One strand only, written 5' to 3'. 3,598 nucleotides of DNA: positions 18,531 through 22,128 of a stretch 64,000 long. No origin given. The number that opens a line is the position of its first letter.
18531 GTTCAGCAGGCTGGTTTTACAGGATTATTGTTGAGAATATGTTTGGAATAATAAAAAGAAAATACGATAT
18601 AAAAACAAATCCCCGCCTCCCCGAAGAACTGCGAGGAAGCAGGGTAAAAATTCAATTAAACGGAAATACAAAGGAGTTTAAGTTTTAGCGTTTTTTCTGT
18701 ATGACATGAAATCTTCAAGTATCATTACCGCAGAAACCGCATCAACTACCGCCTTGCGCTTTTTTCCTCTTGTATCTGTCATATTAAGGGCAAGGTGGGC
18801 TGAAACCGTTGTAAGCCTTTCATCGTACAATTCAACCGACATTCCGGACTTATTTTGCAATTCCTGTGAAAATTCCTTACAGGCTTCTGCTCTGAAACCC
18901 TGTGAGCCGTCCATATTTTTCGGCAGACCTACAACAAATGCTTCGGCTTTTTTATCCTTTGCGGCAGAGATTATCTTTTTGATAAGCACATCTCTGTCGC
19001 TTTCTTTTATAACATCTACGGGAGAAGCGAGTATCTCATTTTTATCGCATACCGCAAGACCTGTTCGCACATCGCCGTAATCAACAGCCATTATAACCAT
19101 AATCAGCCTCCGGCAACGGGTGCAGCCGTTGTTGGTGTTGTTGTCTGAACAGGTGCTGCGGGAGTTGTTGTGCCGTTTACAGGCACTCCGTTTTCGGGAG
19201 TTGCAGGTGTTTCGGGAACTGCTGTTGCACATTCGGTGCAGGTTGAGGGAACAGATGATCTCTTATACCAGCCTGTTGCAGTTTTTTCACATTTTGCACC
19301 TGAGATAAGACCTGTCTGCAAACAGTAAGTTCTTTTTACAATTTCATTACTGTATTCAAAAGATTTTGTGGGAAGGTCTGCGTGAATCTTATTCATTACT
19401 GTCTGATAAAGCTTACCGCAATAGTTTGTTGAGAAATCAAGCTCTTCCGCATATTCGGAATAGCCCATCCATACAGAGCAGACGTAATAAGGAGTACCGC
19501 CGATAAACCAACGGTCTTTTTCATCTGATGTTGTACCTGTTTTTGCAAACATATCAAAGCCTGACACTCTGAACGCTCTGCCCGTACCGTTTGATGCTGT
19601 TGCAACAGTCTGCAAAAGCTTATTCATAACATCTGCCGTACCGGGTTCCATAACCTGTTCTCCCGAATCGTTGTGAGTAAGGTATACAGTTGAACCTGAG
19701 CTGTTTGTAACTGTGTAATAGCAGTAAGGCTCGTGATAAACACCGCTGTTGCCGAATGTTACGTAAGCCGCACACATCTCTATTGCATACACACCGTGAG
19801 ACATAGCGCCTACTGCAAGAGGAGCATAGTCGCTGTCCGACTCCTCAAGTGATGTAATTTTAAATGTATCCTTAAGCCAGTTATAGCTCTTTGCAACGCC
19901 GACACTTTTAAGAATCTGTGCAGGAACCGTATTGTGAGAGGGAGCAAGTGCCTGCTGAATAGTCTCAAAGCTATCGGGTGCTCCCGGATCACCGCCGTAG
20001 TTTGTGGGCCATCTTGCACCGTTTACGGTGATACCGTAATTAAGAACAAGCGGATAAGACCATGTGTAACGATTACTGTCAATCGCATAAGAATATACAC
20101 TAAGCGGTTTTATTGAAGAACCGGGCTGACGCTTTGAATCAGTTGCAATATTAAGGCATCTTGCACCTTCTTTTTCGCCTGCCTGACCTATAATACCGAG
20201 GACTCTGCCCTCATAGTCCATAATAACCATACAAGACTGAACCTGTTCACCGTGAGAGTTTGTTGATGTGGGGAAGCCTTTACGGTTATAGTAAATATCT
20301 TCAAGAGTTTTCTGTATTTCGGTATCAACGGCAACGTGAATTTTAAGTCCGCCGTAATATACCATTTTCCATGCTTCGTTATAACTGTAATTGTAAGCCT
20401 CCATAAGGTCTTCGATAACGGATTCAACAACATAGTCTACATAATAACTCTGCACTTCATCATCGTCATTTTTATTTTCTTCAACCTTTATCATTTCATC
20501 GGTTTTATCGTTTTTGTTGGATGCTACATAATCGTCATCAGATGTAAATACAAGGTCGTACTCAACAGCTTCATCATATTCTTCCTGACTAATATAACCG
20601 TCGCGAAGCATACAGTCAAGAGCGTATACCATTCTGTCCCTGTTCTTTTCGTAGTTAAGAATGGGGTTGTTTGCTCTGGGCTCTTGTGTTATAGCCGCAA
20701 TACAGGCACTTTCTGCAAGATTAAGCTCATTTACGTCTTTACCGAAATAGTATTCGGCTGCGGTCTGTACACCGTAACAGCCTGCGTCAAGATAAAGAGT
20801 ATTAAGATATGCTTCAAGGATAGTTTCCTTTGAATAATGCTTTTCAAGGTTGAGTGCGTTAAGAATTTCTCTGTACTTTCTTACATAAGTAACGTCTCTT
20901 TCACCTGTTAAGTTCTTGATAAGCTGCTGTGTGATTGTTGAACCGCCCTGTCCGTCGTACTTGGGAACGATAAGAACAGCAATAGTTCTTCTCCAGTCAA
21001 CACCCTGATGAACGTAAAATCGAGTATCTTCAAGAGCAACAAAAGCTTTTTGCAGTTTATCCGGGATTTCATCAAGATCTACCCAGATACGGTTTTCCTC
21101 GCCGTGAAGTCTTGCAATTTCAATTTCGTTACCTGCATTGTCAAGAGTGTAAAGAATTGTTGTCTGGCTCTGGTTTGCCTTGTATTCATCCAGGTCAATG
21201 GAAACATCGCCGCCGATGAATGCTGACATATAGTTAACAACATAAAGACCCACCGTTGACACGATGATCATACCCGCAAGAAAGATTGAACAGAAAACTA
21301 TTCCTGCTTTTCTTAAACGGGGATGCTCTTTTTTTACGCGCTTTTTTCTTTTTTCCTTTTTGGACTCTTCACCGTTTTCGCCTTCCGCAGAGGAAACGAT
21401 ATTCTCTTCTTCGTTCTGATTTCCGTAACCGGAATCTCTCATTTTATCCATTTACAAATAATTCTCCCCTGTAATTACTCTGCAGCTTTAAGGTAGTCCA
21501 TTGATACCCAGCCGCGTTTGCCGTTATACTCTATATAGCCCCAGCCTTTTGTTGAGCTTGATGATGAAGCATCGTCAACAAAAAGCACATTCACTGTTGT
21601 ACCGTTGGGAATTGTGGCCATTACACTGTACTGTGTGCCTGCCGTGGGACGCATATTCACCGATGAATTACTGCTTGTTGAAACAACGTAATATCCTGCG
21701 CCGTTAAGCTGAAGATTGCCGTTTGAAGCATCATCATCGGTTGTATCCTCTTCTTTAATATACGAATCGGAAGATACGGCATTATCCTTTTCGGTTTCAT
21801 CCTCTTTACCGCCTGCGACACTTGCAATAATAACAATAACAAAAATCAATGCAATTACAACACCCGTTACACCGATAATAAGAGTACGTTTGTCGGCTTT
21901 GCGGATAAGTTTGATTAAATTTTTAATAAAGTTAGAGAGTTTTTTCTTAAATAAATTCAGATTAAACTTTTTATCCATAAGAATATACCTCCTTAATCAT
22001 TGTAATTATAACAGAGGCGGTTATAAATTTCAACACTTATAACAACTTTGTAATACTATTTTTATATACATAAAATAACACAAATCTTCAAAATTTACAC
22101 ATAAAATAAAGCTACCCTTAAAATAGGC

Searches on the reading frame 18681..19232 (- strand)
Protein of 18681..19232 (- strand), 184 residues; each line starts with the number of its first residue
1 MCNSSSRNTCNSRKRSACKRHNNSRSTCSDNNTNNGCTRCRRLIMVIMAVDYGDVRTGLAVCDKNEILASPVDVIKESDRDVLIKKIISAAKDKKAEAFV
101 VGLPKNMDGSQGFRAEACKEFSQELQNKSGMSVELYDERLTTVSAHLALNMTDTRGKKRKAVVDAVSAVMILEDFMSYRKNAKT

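Call 69: search_protein_families(library=pfam, proteins=[window:18681-19232:-], max_evalue=0.00001)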
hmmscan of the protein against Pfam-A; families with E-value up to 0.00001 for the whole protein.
window:18681-19232:- (184 aa): 1 family
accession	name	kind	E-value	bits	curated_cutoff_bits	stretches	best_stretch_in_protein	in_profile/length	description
PF03652.20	RuvX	-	3.1e-39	134.9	29.2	1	45-177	1-133/134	Holliday junction resolvase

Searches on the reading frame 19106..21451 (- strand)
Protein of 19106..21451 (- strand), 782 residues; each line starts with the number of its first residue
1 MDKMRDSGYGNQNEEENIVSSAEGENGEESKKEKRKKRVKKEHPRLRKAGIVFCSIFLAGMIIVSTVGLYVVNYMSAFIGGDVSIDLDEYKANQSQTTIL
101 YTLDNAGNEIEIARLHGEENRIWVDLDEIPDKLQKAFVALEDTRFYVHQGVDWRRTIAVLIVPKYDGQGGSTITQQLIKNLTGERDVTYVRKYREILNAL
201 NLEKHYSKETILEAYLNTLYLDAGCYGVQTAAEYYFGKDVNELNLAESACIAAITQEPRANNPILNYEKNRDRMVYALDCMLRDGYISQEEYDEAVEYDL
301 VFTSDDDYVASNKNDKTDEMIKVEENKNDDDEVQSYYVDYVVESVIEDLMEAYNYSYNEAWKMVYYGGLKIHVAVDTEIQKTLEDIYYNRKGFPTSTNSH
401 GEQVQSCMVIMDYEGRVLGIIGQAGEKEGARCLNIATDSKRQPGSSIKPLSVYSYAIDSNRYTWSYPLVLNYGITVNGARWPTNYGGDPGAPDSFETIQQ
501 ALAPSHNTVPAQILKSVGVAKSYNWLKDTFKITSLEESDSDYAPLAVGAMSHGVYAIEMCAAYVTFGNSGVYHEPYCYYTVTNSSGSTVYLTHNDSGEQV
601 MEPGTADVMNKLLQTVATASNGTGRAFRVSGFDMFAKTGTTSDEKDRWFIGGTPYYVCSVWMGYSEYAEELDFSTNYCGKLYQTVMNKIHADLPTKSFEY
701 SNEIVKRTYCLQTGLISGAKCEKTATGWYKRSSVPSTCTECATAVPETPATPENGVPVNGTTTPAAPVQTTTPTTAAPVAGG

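Call 69: search_protein_families(library=pfam, proteins=[window:19106-21451:-], max_evalue=0.00001)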
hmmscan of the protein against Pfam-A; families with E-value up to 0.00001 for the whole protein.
window:19106-21451:- (782 aa): 2 families
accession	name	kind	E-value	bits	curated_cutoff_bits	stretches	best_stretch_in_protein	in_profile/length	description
PF00912.28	Transgly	-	5.2e-55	186.1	27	1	112-281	5-177/178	Transglycosylase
PF00905.27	Transpeptidase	-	8.7e-20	71.5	22.1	1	407-687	2-295/299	Penicillin binding protein transpeptidase domain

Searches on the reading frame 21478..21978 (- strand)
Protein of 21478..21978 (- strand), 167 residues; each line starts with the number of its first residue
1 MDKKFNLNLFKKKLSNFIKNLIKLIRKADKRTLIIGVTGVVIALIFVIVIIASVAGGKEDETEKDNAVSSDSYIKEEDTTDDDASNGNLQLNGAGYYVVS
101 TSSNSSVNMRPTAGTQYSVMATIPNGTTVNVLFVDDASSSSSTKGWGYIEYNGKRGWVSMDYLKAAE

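Call 70: search_protein_families(library=pfam, proteins=[window:21478-21978:-], max_evalue=0.00001)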
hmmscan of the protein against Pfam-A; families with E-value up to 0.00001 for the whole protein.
window:21478-21978:- (167 aa): 1 family
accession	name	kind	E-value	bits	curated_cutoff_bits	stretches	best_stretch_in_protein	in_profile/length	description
PF08239.17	SH3_3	-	1.5e-11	44.7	27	1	105-164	1-54/54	Bacterial SH3 domain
